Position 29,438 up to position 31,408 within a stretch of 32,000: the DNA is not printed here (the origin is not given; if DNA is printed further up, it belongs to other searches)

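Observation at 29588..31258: Cytidylyltransferase-like / radical-SAM-like / SPASM-like fusion whose radical SAM core has no cysteine triad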

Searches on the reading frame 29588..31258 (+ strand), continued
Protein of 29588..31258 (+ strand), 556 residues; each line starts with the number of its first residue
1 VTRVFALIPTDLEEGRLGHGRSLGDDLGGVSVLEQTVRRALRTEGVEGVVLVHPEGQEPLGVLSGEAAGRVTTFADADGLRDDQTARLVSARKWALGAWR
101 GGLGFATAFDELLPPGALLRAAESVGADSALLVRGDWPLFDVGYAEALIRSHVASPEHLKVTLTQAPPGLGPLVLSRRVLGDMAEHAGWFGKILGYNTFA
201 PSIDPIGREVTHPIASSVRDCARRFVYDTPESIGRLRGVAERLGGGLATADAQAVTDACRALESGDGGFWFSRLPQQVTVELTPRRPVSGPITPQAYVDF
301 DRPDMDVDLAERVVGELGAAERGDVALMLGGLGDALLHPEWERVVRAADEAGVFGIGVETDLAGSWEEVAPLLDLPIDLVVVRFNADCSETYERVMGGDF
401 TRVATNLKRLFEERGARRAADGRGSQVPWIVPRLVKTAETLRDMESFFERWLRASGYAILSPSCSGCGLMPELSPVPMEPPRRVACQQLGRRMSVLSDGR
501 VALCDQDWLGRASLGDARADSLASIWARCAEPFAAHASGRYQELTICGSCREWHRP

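Call 54: find_homologous_proteins(query=A2, max_evalue=0.00001)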
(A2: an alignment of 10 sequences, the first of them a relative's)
Query A2 (10 sequences) (551 aa, profile of the alignment): 36 proteins with E <= 0.00001 among 8000 candidates.
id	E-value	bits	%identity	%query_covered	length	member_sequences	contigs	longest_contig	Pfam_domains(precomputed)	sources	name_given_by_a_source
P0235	1.7e-224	764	100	100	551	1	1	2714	PF13186.12,PF04055.28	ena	-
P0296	2.6e-208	711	77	100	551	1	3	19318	PF13186.12,PF04055.28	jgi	-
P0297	3.5e-196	671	54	100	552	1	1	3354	PF13186.12,PF04055.28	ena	-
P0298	5.5e-184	631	57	100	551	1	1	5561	PF13186.12,PF04055.28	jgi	-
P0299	1.5e-138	481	37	98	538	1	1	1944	PF13186.12,PF04055.28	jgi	jgi:hypothetical protein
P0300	3.1e-136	473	36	98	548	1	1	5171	PF13186.12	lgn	-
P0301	3.5e-115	404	30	93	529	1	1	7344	PF04055.28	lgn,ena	-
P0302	1.1e-58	217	27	96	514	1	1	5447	-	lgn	-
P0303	1.6e-48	184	24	75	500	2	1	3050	PF13186.12,PF04055.28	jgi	-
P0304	1.3e-46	177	29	77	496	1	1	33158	PF13186.12,PF04055.28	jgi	jgi:spiro-SPASM protein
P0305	2.9e-46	176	29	70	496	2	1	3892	PF13186.12,PF04055.28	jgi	-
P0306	1.3e-45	174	25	75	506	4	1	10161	PF13186.12,PF04055.28,PF12804.14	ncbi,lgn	-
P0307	2.0e-45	173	28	76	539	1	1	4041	PF13186.12,PF04055.28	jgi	jgi:spiro-SPASM protein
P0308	7.3e-44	168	28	76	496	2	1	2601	PF13186.12,PF04055.28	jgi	jgi:spiro-SPASM protein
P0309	2.0e-24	104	33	29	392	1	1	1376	PF13186.12,PF04055.28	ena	-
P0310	3.7e-20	90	22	73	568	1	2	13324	PF13186.12,PF04055.28,PF02348.26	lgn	-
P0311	8.6e-18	82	26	47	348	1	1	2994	PF13186.12,PF04055.28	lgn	-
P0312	5.6e-17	80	25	49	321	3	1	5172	PF13186.12,PF04055.28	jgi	jgi:MoaA/NifB/PqqE/SkfB family radical SAM enzyme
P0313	1.9e-16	78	26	50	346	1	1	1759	PF13186.12,PF04055.28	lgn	-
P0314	3.5e-13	67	26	50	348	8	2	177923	PF13186.12,PF04055.28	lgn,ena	-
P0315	2.4e-10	58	37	16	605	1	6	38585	PF04055.28,PF13353.12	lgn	-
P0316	3.2e-10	57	36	20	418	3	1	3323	PF13186.12,PF04055.28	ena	-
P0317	9.3e-10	56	24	30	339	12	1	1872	PF04055.28,PF13353.12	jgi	-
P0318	1.9e-9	55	35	21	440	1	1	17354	PF13186.12,PF04055.28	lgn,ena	-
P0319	4.9e-9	53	33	23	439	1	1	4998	PF13186.12,PF04055.28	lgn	-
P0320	9.4e-9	52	32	22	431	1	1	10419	PF04055.28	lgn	-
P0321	1.1e-8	52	42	12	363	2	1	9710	PF13186.12,PF04055.28,PF13353.12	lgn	-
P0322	1.4e-8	52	28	33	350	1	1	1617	PF04055.28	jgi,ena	jgi:sulfatase maturation enzyme AslB (radical SAM superfamily)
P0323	1.9e-8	51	24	46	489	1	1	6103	PF13186.12,PF04055.28,PF13353.12,PF05402.19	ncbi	-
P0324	2.2e-8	51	29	26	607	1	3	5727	PF04055.28,PF13353.12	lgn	-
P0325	2.3e-8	51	34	22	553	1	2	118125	PF23545.2,PF04055.28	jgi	-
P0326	6.0e-8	50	39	20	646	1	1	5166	PF04055.28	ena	-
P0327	8.4e-7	46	33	24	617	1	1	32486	PF04055.28,PF13353.12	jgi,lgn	jgi:molybdenum cofactor biosynthesis enzyme MoaA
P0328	1.9e-6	45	31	25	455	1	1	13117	PF04055.28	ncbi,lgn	ncbi:MAG: radical SAM protein [bacterium]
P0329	6.1e-6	43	31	22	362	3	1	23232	PF13186.12,PF04055.28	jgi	jgi:PqqA peptide cyclase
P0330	9.2e-6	42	31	37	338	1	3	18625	PF04055.28,PF13353.12,PF06463.19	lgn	-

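Call 56: search_protein_families(library=ncbifam, proteins=[P0304, P0307, P0308, P0303, P0305, P0306, P0302, P0296, P0300, P0310], max_evalue=1e-25)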
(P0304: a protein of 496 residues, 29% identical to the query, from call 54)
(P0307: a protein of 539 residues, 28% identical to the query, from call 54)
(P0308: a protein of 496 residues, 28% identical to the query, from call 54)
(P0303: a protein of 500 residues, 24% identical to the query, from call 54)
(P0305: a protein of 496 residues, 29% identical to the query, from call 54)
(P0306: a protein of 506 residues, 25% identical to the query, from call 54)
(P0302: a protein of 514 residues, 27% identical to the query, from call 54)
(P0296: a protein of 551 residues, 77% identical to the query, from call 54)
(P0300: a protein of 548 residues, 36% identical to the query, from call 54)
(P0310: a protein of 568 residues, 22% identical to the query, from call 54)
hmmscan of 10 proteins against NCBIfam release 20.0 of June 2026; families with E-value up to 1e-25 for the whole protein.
P0304 (496 aa): 1 family
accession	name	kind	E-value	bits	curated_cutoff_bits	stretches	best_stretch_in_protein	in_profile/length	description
TIGR04321.1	spiroSPASM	subfamily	1.2e-166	555.4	250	1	12-496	10-510/510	spiro-SPASM protein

P0307 (539 aa): 1 family
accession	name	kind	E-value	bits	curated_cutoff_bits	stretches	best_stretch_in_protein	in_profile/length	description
TIGR04321.1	spiroSPASM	subfamily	1.8e-168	561.4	250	1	49-539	4-510/510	spiro-SPASM protein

P0308 (496 aa): 1 family
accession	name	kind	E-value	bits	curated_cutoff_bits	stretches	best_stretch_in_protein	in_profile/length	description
TIGR04321.1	spiroSPASM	subfamily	5.9e-169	563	250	1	5-496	3-510/510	spiro-SPASM protein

P0303 (500 aa): 1 family
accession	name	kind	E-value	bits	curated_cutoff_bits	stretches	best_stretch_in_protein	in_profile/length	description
TIGR04321.1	spiroSPASM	subfamily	2.9e-170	567.3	250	1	4-500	2-510/510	spiro-SPASM protein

P0305 (496 aa): 1 family
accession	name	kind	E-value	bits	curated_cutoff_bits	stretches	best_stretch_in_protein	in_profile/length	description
TIGR04321.1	spiroSPASM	subfamily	7.6e-170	565.9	250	1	4-496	2-510/510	spiro-SPASM protein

P0306 (506 aa): 1 family
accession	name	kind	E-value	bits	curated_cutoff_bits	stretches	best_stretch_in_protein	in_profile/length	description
TIGR04321.1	spiroSPASM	subfamily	3.6e-167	557.1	250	1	4-506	2-510/510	spiro-SPASM protein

P0302 (514 aa): 0 families

P0296 (551 aa): 2 families
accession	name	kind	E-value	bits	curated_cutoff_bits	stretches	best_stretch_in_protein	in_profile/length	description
TIGR04321.1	spiroSPASM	subfamily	3.4e-54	184.3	250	1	133-550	88-506/510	spiro-SPASM protein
TIGR04317.1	W_rSAM_matur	equivalog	5.6e-31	107.9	380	1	276-429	4-155/349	tungsten cofactor oxidoreductase radical SAM maturase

P0300 (548 aa): 1 family
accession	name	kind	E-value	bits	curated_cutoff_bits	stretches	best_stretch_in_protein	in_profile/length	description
TIGR04321.1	spiroSPASM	subfamily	4.3e-33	114.7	250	1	126-546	87-506/510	spiro-SPASM protein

P0310 (568 aa): 0 families

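Call 57: find_encoding_contigs(protein=P0304, flank=10000, max_places=2)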
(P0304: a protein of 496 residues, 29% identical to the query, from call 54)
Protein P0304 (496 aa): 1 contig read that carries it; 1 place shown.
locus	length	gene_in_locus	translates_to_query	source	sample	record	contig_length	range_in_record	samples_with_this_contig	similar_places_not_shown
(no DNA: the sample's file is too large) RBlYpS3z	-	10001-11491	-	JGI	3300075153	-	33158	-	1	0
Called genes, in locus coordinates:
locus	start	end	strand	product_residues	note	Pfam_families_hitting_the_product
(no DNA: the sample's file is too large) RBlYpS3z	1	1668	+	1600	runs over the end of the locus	PF13088:BNR_2 (weak), PF00672:HAMP (weak), PF07228:SpoIIE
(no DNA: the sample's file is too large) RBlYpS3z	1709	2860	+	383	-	-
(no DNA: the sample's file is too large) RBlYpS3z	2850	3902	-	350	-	PF06071:YchF-GTPase_C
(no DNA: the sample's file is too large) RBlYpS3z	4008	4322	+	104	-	PF13240:Zn_Ribbon_1 (weak), PF12773:DZR (weak)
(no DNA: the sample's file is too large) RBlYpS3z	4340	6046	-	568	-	PF08308:PEGA (weak), PF13620:CarboxypepD_reg (faint), PF13860:FlgD_ig (faint)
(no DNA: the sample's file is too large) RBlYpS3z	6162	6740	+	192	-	-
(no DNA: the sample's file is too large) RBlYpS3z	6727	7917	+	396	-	PF17785:PUA_3, PF10672:Methyltrans_SAM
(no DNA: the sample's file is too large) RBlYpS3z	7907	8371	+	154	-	PF02643:DUF192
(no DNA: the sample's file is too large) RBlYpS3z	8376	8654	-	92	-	PF02609:Exonuc_VII_S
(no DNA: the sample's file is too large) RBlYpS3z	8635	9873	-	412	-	PF13742:tRNA_anti_2, PF01336:tRNA_anti-codon, PF02601:Exonuc_VII_L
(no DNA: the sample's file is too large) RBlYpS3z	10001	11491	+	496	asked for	PF04055:Radical_SAM, PF13186:SPASM (weak)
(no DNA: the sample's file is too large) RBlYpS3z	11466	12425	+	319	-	-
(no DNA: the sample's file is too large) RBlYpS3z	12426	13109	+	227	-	PF02348:CTP_transf_3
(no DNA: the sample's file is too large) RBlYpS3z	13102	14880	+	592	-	PF13489:Methyltransf_23, PF08241:Methyltransf_11 (weak), PF08242:Methyltransf_12 (weak), PF13649:Methyltransf_25 (weak)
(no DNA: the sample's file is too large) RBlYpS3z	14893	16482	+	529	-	PF18130:ATPgrasp_N (weak), PF02655:ATP-grasp_3 (weak), PF07478:Dala_Dala_lig_C (weak), PF13535:ATP-grasp_4, PF18603:LAL_C2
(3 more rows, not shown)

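Call 62: find_encoding_contigs(protein=P0296, flank=10000, max_places=1)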
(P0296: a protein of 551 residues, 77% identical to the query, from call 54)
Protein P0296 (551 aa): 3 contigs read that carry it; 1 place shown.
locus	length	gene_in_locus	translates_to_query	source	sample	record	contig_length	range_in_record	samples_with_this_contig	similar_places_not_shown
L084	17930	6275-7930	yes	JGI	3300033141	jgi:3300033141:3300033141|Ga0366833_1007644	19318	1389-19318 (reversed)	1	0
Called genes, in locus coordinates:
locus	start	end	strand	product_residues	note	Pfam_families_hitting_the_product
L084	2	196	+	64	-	?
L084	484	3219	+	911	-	PF02465:FliD_N, PF07196:Flagellin_IN, PF07195:FliD_C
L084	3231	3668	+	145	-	PF02561:FliS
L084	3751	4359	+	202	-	PF27299:TP0873_N, PF26154:DUF8042 (weak)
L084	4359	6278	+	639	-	PF01973:MptE-like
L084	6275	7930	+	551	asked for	PF04055:Radical_SAM, PF13186:SPASM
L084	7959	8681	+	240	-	PF02348:CTP_transf_3, PF12804:NTP_transf_3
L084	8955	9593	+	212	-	PF17836:PglD_N, PF25087:GMPPB_C (faint), PF00132:Hexapep (weak), PF14602:Hexapep_2 (weak)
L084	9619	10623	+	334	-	PF01370:Epimerase, PF02719:Polysacc_synt_2, PF04321:RmlD_sub_bind, PF05368:NmrA, PF01073:3Beta_HSD, PF07993:NAD_binding_4, PF13460:NAD_binding_10, PF16363:GDP_Man_Dehyd, +1 more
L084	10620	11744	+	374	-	PF01041:DegT_DnrJ_EryC1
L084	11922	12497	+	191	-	PF03602:Cons_hypoth95, PF05175:MTS (weak)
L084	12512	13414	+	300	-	PF01882:DUF58, PF13519:VWA_2 (weak)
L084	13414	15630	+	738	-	PF07584:BatA, PF13519:VWA_2 (faint), PF06283:ThuA (faint)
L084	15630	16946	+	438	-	PF01743:PolyA_pol, PF12627:PolyA_pol_RNAbd, PF01966:HD, PF13735:tRNA_NucTran2_2 (weak)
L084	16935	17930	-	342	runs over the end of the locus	PF02547:Queuosine_synth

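Call 63: find_encoding_contigs(protein=P0298, flank=6000, max_places=1)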
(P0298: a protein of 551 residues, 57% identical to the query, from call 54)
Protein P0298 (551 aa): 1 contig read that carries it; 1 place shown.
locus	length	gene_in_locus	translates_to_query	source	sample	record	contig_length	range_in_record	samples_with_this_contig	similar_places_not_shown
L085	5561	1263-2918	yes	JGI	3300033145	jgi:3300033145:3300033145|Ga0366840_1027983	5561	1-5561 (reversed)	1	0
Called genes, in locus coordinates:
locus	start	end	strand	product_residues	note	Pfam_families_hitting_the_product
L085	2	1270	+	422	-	?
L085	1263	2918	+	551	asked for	PF04055:Radical_SAM, PF13186:SPASM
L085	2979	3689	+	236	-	PF02348:CTP_transf_3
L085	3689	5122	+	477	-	PF02310:B12-binding, PF04055:Radical_SAM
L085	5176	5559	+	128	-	?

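Call 64: find_encoding_contigs(protein=P0277, flank=10000, max_places=1)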
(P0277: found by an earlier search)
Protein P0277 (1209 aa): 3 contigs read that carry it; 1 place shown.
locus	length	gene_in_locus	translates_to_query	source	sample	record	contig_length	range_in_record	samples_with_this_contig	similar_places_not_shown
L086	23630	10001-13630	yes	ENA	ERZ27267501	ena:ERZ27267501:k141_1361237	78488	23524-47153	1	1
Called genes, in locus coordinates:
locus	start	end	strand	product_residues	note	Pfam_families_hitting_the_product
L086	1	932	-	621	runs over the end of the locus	PF01370:Epimerase, PF13460:NAD_binding_10, PF16363:GDP_Man_Dehyd (faint), PF08338:DUF1731, PF05116:S6PP (faint), PF08282:Hydrolase_3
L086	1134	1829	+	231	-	PF08534:Redoxin, PF00578:AhpC-TSA, PF10417:1-cysPrx_C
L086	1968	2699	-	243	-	PF03167:UDG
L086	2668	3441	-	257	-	-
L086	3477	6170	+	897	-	-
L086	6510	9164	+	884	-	PF13583:Reprolysin_4, PF13688:Reprolysin_5, PF13582:Reprolysin_3, PF13517:FG-GAP_3 (faint), PF01839:FG-GAP (weak), PF14312:FG-GAP_2 (faint), PF01839:FG-GAP (weak)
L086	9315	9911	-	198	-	-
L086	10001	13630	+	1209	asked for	PF01973:MptE-like, PF04055:Radical_SAM (weak)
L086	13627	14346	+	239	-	PF02348:CTP_transf_3, PF12804:NTP_transf_3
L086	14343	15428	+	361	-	PF03102:NeuB, PF08666:SAF, PF13144:ChapFlgA (faint)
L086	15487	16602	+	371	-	PF02350:Epimerase_2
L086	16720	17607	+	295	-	PF08668:HDOD, PF01966:HD (weak)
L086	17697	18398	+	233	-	PF02190:LON_substr_bdg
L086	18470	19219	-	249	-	PF01510:Amidase_2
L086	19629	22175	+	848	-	PF02518:HATPase_c, PF00204:DNA_gyraseB, PF01751:Toprim, PF00986:DNA_gyraseB_C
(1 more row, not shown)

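Call 90: predict_structure(alignment_id=A3)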
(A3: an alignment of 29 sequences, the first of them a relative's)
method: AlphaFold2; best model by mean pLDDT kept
length: 1197 residues; sequences in the alignment: 29
mean_pLDDT: 88.0   pTM: 0.86
mean pLDDT of the five models: 88.0, 87.0, 85.9, 84.7, 80.5
residues with pLDDT >= 90: 743; 70-90: 372; 50-70: 46; < 50: 36
segments of 3 or more residues with pLDDT < 50: 1-4, 639-654, 1182-1197
pLDDT, mean of each block of 10 residues (from residue 1): 63 94 94 92 93 93 95 92 95 93 94 96 94 93 88 90 93 93 90 83 92 95 95 91 86 91 91 92 86 87 93 92 94 94 92 95 96 85 72 89 89 83 82 87 92 87 90 84 81 91 96 95 94 89 92 89 91 90 82 91 92 94 91 60 36 64 96 92 84 95 97 91 95 93 95 92 94 97 97 94 94 89 95 97 91 86 80 90 91 81 84 75 83 90 75 93 93 93 95 96 87 82 96 94 92 93 87 95 89 91 87 71 87 90 77 68 86 74 38 32
secondary structure, 60 per line:
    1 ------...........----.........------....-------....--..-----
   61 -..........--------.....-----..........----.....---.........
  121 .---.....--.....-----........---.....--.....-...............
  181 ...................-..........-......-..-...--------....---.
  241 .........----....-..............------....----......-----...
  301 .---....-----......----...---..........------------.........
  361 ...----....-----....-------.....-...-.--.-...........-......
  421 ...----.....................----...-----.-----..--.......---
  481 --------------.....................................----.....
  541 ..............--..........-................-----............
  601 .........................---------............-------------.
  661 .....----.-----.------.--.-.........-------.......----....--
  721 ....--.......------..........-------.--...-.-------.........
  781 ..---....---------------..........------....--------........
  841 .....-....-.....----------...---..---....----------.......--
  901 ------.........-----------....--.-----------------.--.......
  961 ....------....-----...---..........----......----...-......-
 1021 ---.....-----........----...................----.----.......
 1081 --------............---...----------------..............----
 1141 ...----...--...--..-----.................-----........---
elements in order (helices of 4 or more, strands of 3 or more residues): H7-17 H22-30 E37-40 E48-51 H62-71 E80-84 H90-99 E104-108 H112-121 H125-129 E132-136 H142-149 H153-157 E160-164 H166-199 H201-210 H212-217 E233-236 H240-249 H254-257 E259-263 H264-272 E279-282 H287-292 H298-301 E305-308 H314-319 E324-326 H330-339 H352-363 E368-371 H388-392 H403-413 E418-423 E428-432 H433-448 E453-455 H471-477 H495-531 H536-554 H557-566 H568-583 H589-625 H635-646 E660-665 H688-696 E704-710 H715-718 H721-724 E727-733 H740-749 H772-782 E786-789 H805-814 E821-824 E833-836 H837-845 H852-856 H878-881 H892-898 H907-915 E927-930 H954-964 E971-974 H986-995 E1000-1005 H1014-1019 E1024-1028 H1034-1041 H1046-1064 E1074-1080 H1089-1100 E1104-1106 H1123-1132 E1133-1136 E1141-1143 H1165-1181 H1187-1194
